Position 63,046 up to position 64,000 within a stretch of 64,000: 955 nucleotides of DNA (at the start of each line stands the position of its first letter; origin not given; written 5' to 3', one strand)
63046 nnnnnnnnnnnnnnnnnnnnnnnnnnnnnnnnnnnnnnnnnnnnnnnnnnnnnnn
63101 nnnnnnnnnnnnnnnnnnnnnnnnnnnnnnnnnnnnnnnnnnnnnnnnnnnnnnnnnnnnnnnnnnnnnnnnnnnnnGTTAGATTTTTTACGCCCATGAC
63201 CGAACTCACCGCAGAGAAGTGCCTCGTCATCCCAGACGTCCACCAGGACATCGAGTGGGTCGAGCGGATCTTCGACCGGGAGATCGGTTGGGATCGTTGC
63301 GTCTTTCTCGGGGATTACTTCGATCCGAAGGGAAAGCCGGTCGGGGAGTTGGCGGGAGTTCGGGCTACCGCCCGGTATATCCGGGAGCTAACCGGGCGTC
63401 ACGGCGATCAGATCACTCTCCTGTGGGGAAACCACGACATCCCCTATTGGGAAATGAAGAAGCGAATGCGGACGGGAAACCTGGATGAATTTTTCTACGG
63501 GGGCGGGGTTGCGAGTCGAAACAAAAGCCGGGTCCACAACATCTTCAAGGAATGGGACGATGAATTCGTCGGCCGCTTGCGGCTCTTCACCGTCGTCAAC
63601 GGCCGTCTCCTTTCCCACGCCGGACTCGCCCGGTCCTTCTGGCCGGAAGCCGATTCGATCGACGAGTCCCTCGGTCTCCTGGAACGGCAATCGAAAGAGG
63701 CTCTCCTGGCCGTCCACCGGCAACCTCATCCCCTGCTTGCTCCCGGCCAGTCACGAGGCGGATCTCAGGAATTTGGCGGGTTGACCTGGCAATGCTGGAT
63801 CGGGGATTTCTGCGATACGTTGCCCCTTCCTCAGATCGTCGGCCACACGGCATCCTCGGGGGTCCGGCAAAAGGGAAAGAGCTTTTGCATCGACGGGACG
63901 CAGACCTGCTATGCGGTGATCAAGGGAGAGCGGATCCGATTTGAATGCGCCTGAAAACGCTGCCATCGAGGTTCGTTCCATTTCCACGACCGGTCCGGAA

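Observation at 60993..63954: Mobile cargo of three nucleic-acid end-processing enzymes: possible tRNA/RNA conflict system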

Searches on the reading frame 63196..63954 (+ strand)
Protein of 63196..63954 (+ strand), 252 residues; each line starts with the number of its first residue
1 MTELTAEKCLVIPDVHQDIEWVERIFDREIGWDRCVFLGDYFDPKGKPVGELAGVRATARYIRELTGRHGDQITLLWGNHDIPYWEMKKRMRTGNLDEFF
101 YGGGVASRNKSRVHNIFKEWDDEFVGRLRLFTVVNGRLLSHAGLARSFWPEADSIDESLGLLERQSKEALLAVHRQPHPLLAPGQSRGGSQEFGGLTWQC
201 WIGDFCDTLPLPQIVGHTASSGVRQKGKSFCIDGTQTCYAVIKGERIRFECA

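Call 4: search_protein_families(library=pfam, proteins=[window:63196-63954:+], max_evalue=0.01)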
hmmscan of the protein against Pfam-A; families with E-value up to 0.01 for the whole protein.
window:63196-63954:+ (252 aa): 1 family
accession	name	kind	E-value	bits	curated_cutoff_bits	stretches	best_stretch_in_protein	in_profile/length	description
PF00149.33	Metallophos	-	1.5e-08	35.7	21.5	1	10-218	4-188/191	Calcineurin-like phosphoesterase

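Call 5: search_protein_families(library=padloc, proteins=[window:63196-63954:+], max_evalue=0.01)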
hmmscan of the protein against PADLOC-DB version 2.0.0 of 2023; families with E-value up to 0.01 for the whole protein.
window:63196-63954:+ (252 aa): 0 families

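Call 6: search_protein_families(library=ncbifam, proteins=[window:63196-63954:+], max_evalue=0.01)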
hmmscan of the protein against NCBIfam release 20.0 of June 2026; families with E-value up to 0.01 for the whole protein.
window:63196-63954:+ (252 aa): 0 families

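Call 16: find_homologous_proteins(query=window:63196-63954:+)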
Query window:63196-63954:+ (252 aa): 91 proteins with E <= 0.001 among 779 candidates.
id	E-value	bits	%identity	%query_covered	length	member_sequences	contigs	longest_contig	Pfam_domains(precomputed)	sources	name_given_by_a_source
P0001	4.6e-175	598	100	100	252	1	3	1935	PF00149.34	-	-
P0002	1.1e-123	430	73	98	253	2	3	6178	PF00149.34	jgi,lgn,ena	-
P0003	7.2e-110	384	70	95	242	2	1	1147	PF00149.34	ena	-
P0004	4.7e-107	375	66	97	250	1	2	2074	PF00149.34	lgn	-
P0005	7.7e-72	260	46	97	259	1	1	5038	PF00149.34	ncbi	ncbi:MAG: metallophosphoesterase [Puniceicoccales bacterium]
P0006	2.5e-71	258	45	99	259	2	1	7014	PF00149.34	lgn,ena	-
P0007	2.9e-70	255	47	96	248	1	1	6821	PF00149.34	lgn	-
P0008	1.3e-66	243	48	100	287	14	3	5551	PF00149.34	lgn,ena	-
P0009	8.7e-64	233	50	96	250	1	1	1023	PF00149.34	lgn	-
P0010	2.9e-60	222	48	95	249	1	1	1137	PF00149.34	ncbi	-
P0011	3.8e-60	221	46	95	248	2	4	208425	PF00149.34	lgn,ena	-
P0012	5.2e-60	221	46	95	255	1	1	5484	PF00149.34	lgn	-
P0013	3.2e-59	218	46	95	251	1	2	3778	PF00149.34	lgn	-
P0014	3.6e-59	218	47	95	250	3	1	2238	PF00149.34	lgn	-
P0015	8.0e-59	217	46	98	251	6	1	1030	PF00149.34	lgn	-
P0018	1.2e-58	217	45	97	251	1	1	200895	PF00149.34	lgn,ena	-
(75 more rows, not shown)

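Call 18: find_encoding_contigs(protein=P0002, flank=6000, max_places=4)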
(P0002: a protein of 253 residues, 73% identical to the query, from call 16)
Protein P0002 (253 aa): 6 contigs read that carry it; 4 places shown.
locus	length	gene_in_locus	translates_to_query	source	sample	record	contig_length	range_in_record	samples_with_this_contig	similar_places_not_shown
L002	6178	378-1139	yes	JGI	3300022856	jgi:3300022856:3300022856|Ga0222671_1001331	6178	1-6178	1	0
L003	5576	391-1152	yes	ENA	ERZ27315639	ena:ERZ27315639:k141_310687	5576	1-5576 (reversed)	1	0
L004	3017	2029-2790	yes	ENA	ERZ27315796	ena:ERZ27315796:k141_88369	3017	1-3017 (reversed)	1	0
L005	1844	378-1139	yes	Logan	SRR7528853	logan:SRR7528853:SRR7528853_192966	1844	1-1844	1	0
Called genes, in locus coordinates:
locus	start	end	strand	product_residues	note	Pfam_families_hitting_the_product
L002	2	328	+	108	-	?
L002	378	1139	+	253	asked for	PF00149:Metallophos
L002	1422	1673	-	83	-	PF25109:HAD_PNKP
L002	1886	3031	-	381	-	PF00004:AAA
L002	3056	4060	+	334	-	-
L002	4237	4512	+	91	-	-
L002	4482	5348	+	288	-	PF08843:AbiEii (faint)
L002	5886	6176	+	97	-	?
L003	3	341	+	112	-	?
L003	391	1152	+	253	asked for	PF00149:Metallophos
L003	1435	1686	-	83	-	PF25109:HAD_PNKP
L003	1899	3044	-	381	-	PF00004:AAA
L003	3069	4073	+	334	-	-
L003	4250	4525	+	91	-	-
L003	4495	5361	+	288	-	PF08843:AbiEii (faint)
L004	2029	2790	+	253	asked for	PF00149:Metallophos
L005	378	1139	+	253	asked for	PF00149:Metallophos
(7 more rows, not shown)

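Call 21: find_encoding_contigs(protein=P0011, flank=7000, max_places=2)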
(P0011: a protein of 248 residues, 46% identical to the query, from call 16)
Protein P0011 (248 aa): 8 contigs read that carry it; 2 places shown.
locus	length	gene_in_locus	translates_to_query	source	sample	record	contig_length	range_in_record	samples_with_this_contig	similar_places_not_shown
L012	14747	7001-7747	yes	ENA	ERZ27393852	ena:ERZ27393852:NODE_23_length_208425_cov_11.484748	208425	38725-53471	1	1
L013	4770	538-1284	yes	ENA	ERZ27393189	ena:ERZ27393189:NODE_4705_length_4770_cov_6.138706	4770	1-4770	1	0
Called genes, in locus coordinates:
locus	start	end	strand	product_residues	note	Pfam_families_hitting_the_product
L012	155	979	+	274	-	PF08722:Tn7_TnsA-like_N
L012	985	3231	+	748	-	-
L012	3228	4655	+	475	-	PF13401:AAA_22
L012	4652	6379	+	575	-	PF06527:TniQ, PF15978:TnsD (weak)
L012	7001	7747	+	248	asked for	PF00149:Metallophos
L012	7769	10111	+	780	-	PF13428:TPR_14 (faint), PF07719:TPR_2 (faint), PF13181:TPR_8 (faint), PF13424:TPR_12 (faint), PF00515:TPR_1 (faint), PF13414:TPR_11 (faint), PF13432:TPR_16 (weak), PF14559:TPR_19 (weak), +1 more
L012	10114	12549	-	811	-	PF00128:Alpha-amylase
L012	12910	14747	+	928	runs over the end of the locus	PF07715:Plug, PF00593:TonB_dep_Rec_b-barrel, PF14905:OMP_b-brl_3 (weak)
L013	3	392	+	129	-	?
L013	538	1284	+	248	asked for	PF00149:Metallophos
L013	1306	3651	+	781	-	PF13428:TPR_14 (faint), PF13432:TPR_16 (faint), PF07719:TPR_2 (faint), PF13181:TPR_8 (faint), PF00515:TPR_1 (faint), PF13431:TPR_17 (faint), PF14559:TPR_19 (weak)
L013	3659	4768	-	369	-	?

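Call 22: find_encoding_contigs(protein=P0018, flank=7000, max_places=2)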
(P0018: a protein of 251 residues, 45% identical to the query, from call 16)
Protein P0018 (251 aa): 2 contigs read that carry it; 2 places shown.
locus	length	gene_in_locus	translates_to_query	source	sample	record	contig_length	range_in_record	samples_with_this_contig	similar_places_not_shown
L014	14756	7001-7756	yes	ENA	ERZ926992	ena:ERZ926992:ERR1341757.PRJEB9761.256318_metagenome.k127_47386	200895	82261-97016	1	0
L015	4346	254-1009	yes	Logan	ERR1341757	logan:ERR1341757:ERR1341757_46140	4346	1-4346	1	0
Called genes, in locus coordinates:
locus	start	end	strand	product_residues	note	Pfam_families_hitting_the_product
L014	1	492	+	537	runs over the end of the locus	PF00722:Glyco_hydro_16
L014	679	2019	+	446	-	PF02417:Chromate_transp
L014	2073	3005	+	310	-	PF00701:DHDPS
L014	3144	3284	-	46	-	-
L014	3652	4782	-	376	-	-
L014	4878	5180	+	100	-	-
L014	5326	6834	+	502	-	PF03446:NAD_binding_2, PF00393:6PGD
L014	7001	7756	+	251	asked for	PF00149:Metallophos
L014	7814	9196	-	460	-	-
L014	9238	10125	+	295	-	PF00165:HTH_AraC (faint), PF12833:HTH_18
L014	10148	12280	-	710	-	PF02554:CstA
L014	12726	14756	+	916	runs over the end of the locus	PF08811:DUF1800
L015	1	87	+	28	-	?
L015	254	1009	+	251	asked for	PF00149:Metallophos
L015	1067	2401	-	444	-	-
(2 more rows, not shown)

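Call 23: find_encoding_contigs(protein=P0006, flank=7000, max_places=2)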
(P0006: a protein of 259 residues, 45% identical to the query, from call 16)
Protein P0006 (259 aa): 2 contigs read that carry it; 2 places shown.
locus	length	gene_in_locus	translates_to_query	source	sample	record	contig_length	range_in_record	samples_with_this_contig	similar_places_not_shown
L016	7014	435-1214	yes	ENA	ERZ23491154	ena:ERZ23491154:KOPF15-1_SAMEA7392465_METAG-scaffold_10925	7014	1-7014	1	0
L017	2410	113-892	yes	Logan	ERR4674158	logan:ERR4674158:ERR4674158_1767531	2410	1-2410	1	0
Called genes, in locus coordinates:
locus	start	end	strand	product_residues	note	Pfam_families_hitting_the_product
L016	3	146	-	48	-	?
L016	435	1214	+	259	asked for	PF00149:Metallophos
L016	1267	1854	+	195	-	PF13671:AAA_33, PF13238:AAA_18 (weak)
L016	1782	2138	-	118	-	PF04342:DMT_6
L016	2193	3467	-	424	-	PF05977:MFS_3, PF07690:MFS_1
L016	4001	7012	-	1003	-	?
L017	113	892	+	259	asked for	PF00149:Metallophos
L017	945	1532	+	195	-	PF13671:AAA_33, PF13238:AAA_18 (weak)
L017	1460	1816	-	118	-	PF04342:DMT_6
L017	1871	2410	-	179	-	?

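Call 24: search_solved_structures(query=window:63196-63954:+, max_evalue=1, show_alignments=2)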
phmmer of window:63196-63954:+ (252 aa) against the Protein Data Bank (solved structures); distinct sequences matched with E-value up to 1: 1.
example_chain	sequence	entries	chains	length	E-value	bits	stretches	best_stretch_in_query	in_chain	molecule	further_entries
2qya_A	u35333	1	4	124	0.12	14.7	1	60-147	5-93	Uncharacterized conserved protein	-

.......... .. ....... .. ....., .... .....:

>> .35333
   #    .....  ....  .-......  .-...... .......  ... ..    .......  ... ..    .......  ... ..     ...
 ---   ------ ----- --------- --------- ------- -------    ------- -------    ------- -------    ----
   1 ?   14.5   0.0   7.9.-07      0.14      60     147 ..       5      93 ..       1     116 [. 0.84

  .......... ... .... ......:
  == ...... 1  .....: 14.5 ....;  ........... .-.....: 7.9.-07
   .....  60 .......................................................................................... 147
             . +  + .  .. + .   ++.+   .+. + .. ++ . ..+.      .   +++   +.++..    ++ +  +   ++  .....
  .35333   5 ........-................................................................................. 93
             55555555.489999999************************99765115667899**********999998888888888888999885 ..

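Call 49: find_related_loci(query=A3, collection=genome_contigs, flank=8000)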
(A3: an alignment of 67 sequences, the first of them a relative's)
Query A3 (252 aa) in genome_contigs; peptide patterns used: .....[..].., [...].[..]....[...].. (x = any residue, [..] = any of these).
599 stretches matched a pattern (row limit reached: there are more); 368 encode a relative of the query (tblastn E <= 1e-3); the best 80 are kept; 79 distinct loci.
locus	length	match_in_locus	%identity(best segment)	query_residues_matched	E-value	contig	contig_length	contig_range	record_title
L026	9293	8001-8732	47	4-247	2e-68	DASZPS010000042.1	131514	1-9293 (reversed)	MAG TPA_asm: Lacunisphaera sp. isolate SMAG_U5977 k141_120927, whole genome shotgun sequence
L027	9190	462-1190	44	1-242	2e-62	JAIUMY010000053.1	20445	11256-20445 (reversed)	MAG: Opitutales bacterium isolate PBR18_bin56 bin56.contig0052, whole genome shotgun sequence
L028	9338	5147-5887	44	4-250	5e-61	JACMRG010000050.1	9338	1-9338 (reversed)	MAG: Opitutaceae bacterium isolate LF-bin-497 FL-bin-497-contig-k141_269153, whole genome shotgun sequence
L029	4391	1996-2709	47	4-242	8e-61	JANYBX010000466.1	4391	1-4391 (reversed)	MAG: Opitutia bacterium isolate 336R_metabinner_101 336R_k141_1851482, whole genome shotgun sequence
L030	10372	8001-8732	45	4-247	2e-59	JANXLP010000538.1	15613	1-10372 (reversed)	MAG: Opitutaceae bacterium isolate 336R_concoct_124_sub 336R_k141_2137528, whole genome shotgun sequence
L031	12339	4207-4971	45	4-252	5e-59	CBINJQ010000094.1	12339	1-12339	MAG TPA_asm: uncultured Akkermansia sp. isolate SRR16817062_concoct_38 genome assembly, contig: ERZ27393189.1117, whole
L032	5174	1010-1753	46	3-250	7e-59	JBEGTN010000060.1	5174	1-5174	MAG: Verrucomicrobiota bacterium isolate providencecreek_2019_sw_WHONDRS-S19S_0007_B_bin.14 scaffold_119473, whole genom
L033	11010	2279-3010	42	1-242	7e-58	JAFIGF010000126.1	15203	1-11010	MAG: Opitutales bacterium isolate coassembly_bin.52 k141_48004, whole genome shotgun sequence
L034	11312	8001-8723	45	7-247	2e-57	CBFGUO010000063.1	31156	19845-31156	MAG TPA_asm: uncultured Opitutus sp. isolate SRR17295758_binner13_Refined_3 genome assembly, contig: ERZ23579493.964, wh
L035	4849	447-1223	42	6-250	9e-57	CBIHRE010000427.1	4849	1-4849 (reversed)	MAG TPA_asm: uncultured Akkermansia sp. isolate SRR18156201_concoct_26 genome assembly, contig: ERZ27336863.4939, whole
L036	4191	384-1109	42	3-242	6e-55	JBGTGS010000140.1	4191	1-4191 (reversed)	MAG: Opitutaceae bacterium isolate JTS-RE220 k141_3382971, whole genome shotgun sequence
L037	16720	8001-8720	43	4-245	6e-53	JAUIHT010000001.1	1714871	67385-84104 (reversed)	MAG: Verrucomicrobiia bacterium isolate Co_bin.226 NODE_4_length_1714871_cov_1.958198, whole genome shotgun sequence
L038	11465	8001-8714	42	3-239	5e-52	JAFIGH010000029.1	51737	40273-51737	MAG: Opitutales bacterium isolate Super_Day6_Bin.11 NODE_210_length_51737_cov_14.356681, whole genome shotgun sequence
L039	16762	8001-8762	42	2-244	6e-52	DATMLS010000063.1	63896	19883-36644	MAG TPA_asm: Opitutaceae bacterium isolate SMAG_U12803 k141_3903097, whole genome shotgun sequence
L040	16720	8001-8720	40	4-245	6e-51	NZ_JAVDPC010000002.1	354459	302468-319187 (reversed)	Cerasicoccus frondis strain NBRC 105381 contig2, whole genome shotgun sequence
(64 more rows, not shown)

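Call 56: predict_structure(alignment_id=A3)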
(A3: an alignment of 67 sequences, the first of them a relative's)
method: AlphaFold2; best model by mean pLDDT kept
length: 252 residues; sequences in the alignment: 67
mean_pLDDT: 95.3   pTM: 0.93
mean pLDDT of the five models: 95.3, 95.2, 95.2, 95.1, 94.9
residues with pLDDT >= 90: 232; 70-90: 14; 50-70: 6; < 50: 0
segments of 3 or more residues with pLDDT < 50: none
pLDDT, mean of each block of 10 residues (from residue 1): 93 97 98 98 85 96 98 97 96 92 71 97 98 98 98 98 98 96 95 97 97 97 98 97 98 95
secondary structure, 60 per line:
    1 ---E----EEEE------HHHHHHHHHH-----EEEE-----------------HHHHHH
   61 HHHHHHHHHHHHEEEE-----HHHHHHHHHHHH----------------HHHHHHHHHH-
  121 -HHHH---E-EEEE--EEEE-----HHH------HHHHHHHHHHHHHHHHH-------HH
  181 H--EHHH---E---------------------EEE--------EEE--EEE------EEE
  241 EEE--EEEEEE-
elements in order: E9-12 H19-28 E34-37 H55-72 E73-76 H82-93 H110-119 H122-125 E131-134 E137-140 H155-171 E213-215 E224-226 E229-231 E238-243 E246-251

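Call 60: fold_search(model_id=the predicted structure, library=pdb)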
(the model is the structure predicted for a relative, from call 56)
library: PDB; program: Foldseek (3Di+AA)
matches with E <= 10: 969; with E <= 0.001: 171
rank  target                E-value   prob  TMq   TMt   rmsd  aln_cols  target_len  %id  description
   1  1v73                  9.6e-10  1.00  0.60  0.47   6.7       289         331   17  Crystal Structure of Cold-Active Protein-Tyrosine Phosphatase of a Psychrophile Shewanella SP. (released 2005-03-01)
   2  2zbm                  6.9e-09  1.00  0.60  0.47   6.7       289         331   17  Crystal Structure of I115M Mutant Cold-Active Protein Tyrosine Phosphatase (released 2008-07-29)
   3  2z72                  1.1e-08  1.00  0.60  0.46   6.8       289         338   17  New Structure Of Cold-Active Protein Tyrosine Phosphatase At 1.1 Angstrom (released 2008-07-29)
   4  4zx2                  3.0e-07  1.00  0.53  0.43   6.3       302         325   18  Co-crystal structures of PP5 in complex with 5-methyl-7-oxabicyclo[2.2.1]heptane-2,3-dicarboxylic acid (released 2016-04-27)
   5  4ja7                  3.4e-07  1.00  0.53  0.31   7.5       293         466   19  Rat PP5 co-crystallized with P5SA-2 (released 2014-02-19)
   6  3h60_A                4.3e-07  1.00  0.51  0.43   6.3       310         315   17  Catalytic domain of human Serine/Threonine Phosphatase 5 (PP5c)with two Mn2+ atoms (released 2009-09-29)
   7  5ui1_C                4.3e-07  1.00  0.50  0.42   6.9       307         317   16  Crystal Structure of Human Protein Phosphatase 5C (PP5C) in complex with a triazole inhibitor (released 2018-01-17)
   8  5ui1_B                4.6e-07  1.00  0.50  0.42   7.0       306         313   16  Crystal Structure of Human Protein Phosphatase 5C (PP5C) in complex with a triazole inhibitor (released 2018-01-17)
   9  1wao_1                5.2e-07  1.00  0.53  0.31   6.7       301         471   18  PP5 structure (released 2005-02-22)
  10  1wao_2                5.2e-07  1.00  0.52  0.31   6.9       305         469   18  PP5 structure (released 2005-02-22)
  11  4ja9                  5.2e-07  1.00  0.53  0.31   7.6       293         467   20  Rat PP5 apo (released 2014-02-19)
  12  1s95_A                5.5e-07  1.00  0.53  0.42   7.4       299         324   18  Structure of serine/threonine protein phosphatase 5 (released 2004-08-24)
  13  4zvz_B                5.5e-07  1.00  0.51  0.42   6.4       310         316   17  Co-crystal structures of PP5 in complex with 5-methyl-7-oxabicyclo[2.2.1]heptane-2,3-dicarboxylic acid (released 2016-04-27)
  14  5b8i_A                6.6e-07  1.00  0.55  0.41   6.2       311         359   19  Crystal structure of Calcineurin A and Calcineurin B in complex with FKBP12 and FK506 from Coccidioides immitis RS (released 2015-05-20)
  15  7zr6_P                6.6e-07  1.00  0.53  0.33   6.6       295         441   18  CryoEM structure of HSP90-CDC37-BRAF(V600E)-PP5(open) complex (released 2022-12-28)
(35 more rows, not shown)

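Call 61: search_solved_structures(query=A3, max_evalue=1)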
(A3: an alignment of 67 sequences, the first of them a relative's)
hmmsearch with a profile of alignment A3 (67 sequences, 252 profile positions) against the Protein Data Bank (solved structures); distinct sequences matched with E-value up to 1: 100 (the best 60 are shown).
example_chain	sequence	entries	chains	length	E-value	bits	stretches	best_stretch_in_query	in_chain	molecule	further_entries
2z72_A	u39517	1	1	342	1.1e-06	31.4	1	6-180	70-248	Protein-tyrosine-phosphatase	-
1v73_A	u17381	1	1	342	2.5e-06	30.2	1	6-180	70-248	psychrophilic phosphatase I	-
2zbm_A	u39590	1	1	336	2.9e-06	30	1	6-180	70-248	Protein-tyrosine-phosphatase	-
5vjv_A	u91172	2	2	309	0.00014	24.4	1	7-83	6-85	Rhizobiales-like phosphatase 2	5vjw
3rqz_A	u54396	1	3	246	0.00047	22.8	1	5-52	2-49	Metallophosphoesterase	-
4iyp_C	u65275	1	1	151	0.0012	21.4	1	9-80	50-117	Serine/threonine-protein phosphatase 2A catalytic subunit alpha isoform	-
2nyl_C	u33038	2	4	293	0.0031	20.1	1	9-81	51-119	Serine/threonine-protein phosphatase 2A catalytic subunit alpha isoform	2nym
3p71_C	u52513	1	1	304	0.0034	19.9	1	9-81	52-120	Serine/threonine-protein phosphatase 2A catalytic subunit alpha isoform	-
3c5w_C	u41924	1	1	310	0.0035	19.9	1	9-81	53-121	PP2A C subunit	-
2ie4_C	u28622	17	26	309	0.0036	19.9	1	9-81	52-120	Serine/threonine-protein phosphatase 2A catalytic subunit alpha isoform | PP2A-C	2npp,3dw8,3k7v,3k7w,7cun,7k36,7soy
8so0_C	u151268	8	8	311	0.0036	19.9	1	9-81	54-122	Serine/threonine-protein phosphatase 2A catalytic subunit alpha isoform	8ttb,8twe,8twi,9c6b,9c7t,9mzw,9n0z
4i5l_C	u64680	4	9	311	0.0036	19.9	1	9-81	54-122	Serine/threonine-protein phosphatase 2A catalytic subunit alpha isoform, PP2A-alpha | Serine/threonine-protein phosphatase 2A catalytic subunit alpha isoform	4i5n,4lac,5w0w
2ie3_C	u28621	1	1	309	0.0036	19.9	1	9-81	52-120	Serine/threonine-protein phosphatase 2A catalytic subunit alpha isoform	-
8uo5_C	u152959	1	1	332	0.0042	19.7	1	9-81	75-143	Serine/threonine-protein phosphatase 2A catalytic subunit alpha isoform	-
8uwb_C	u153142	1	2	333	0.0042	19.7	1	9-81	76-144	Serine/threonine-protein phosphatase 2A 65 kDa regulatory subunit A alpha isoform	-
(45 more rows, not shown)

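Call 67: search_protein_families(library=phrogs, proteins=[window:63196-63954:+], max_evalue=0.001)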
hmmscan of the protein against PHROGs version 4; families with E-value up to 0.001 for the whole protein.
window:63196-63954:+ (252 aa): 0 families

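Call 80: find_related_loci(query=A3, collection=viral_contigs, flank=8000)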
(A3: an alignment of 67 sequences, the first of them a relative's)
Query A3 (252 aa) in viral_contigs; peptide patterns used: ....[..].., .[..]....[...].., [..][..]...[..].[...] (x = any residue, [..] = any of these).
588 stretches matched a pattern (row limit reached: there are more); 198 encode a relative of the query (tblastn E <= 1e-3); the best 80 are kept; 80 distinct loci.
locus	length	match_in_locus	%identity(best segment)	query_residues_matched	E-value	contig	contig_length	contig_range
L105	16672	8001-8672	32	4-245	1e-26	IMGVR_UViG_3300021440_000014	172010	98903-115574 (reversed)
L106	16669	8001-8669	33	8-247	1e-25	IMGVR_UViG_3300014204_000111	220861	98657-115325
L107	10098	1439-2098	33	8-219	1e-25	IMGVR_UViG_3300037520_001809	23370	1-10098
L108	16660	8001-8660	33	8-219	1e-25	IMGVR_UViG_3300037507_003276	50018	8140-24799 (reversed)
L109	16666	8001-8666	33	7-221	2e-25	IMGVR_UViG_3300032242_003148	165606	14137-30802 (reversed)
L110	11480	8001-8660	31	8-219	3e-25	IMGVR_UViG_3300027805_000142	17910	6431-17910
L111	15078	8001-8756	31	8-247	5e-25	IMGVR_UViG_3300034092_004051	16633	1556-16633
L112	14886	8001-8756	31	8-247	5e-25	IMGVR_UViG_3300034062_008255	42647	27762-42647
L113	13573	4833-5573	32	8-242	4e-25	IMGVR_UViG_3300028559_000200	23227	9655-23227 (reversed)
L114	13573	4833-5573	32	8-242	4e-25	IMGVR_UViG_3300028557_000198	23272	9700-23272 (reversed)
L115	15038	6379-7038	31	8-219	2e-24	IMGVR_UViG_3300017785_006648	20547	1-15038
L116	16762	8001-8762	31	1-244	4e-24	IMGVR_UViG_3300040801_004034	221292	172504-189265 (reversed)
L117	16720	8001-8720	28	10-250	3e-23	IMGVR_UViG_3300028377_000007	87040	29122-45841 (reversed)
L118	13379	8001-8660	29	8-219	2e-22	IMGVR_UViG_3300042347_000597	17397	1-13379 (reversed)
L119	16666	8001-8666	31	10-242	2e-22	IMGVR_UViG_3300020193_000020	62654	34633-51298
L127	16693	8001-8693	30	8-244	4e-21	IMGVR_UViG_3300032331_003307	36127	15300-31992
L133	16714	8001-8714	29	8-245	3e-20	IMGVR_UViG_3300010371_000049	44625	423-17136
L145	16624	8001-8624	30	5-231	5e-17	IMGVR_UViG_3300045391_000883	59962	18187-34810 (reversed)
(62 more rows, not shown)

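Call 84: search_protein_families(library=pfam, proteins=[L127:4550-5566:+, L127:7998-8819:+, L127:9011-10141:+, L127:10141-10998:+, L127:11242-11835:+, L133:6491-7666:-, L133:8745-9620:+, L133:9607-10269:+, L145:15480-16433:+, L145:14312-15268:+], max_evalue=0.001)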
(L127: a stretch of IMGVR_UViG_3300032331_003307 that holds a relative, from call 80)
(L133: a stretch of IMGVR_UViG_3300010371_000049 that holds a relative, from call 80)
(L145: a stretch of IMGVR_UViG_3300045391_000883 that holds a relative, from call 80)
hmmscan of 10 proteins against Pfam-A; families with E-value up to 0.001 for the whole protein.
L127:4550-5566:+ (339 aa): 2 families
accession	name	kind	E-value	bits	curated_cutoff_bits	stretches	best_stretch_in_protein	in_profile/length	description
PF09414.15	RNA_ligase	-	1.4e-26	94.1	27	1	158-315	2-161/171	RNA ligase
PF21189.3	PHA02142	-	2.7e-18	66.7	27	1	5-88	2-92/92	PHA02142 OB-fold domain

L127:7998-8819:+ (274 aa): 2 families
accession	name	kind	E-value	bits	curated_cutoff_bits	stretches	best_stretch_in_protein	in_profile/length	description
PF00149.33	Metallophos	-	1.5e-12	48.8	21.5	1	1-109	1-109/191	Calcineurin-like phosphoesterase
PF12850.12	Metallophos_2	-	0.00018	22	27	1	1-86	1-60/154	Calcineurin-like phosphoesterase superfamily domain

L127:9011-10141:+ (377 aa): 1 family
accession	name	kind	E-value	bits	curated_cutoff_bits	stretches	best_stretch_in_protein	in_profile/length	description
PF01068.26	DNA_ligase_A_M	-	4.4e-10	40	26.2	1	97-285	1-204/204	ATP dependent DNA ligase domain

L127:10141-10998:+ (286 aa): 5 families
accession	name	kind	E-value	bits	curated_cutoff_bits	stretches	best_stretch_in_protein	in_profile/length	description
PF25109.1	HAD_PNKP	-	4.7e-42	143.9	27.6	1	149-286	2-143/143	Polynucleotide kinase PNKP phosphatase domain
PF13671.12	AAA_33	-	3.7e-22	79.6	27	1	4-134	1-141/143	AAA domain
PF08433.16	KTI12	-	1.2e-11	45.1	22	1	5-145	4-149/271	Chromatin associated protein KTI12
PF24694.1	LNS2_PITM1-3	-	4.5e-05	23.9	27.7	1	151-216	1-61/124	PITM 1-3, LNS2 domain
PF03767.20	Acid_phosphat_B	-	0.00035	20.6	27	0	169-237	113-177/230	HAD superfamily, subfamily IIIB (Acid phosphatase)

L127:11242-11835:+ (198 aa): 0 families

L133:6491-7666:- (392 aa): 2 families
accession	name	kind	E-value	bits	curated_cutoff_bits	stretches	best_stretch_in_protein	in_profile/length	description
PF09414.15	RNA_ligase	-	4.2e-20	73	27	1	184-378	2-171/171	RNA ligase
PF21189.3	PHA02142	-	2.3e-18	66.9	27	1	29-113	4-90/92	PHA02142 OB-fold domain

L133:8745-9620:+ (292 aa): 3 families
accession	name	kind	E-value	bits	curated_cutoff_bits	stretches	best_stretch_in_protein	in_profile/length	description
PF25109.1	HAD_PNKP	-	3.9e-37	128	27.6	1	160-289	2-141/143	Polynucleotide kinase PNKP phosphatase domain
PF13671.12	AAA_33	-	3.5e-17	63.5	27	1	5-129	1-123/143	AAA domain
PF08433.16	KTI12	-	1.1e-06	28.8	22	1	8-81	6-79/271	Chromatin associated protein KTI12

L133:9607-10269:+ (221 aa): 0 families

L145:15480-16433:+ (318 aa): 4 families
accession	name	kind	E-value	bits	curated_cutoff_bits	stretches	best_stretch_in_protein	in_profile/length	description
PF25109.1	HAD_PNKP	-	3.3e-27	95.8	27.6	1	208-318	23-143/143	Polynucleotide kinase PNKP phosphatase domain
PF13671.12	AAA_33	-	4.8e-19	69.5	27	1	4-132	1-137/143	AAA domain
PF08433.16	KTI12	-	8.2e-07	29.2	22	1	2-132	2-134/271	Chromatin associated protein KTI12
PF24694.1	LNS2_PITM1-3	-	0.00029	21.3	27.7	0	222-287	28-92/124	PITM 1-3, LNS2 domain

L145:14312-15268:+ (319 aa): 2 families
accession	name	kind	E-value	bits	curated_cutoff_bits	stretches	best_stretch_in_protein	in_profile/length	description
PF23940.1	DUF7275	-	3.4e-62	210.1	27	1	108-287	1-180/188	Domain of unknown function (DUF7275)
PF23942.1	DUF7277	-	2.1e-12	48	27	1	1-87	1-86/87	Domain of unknown function (DUF7277)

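Call 124: search_dna_similar(query=window:63196-63954:+, collection=plasmids, mode=protein, max_evalue=0.001, max_rows=25)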
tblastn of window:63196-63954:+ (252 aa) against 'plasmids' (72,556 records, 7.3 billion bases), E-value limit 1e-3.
No match.
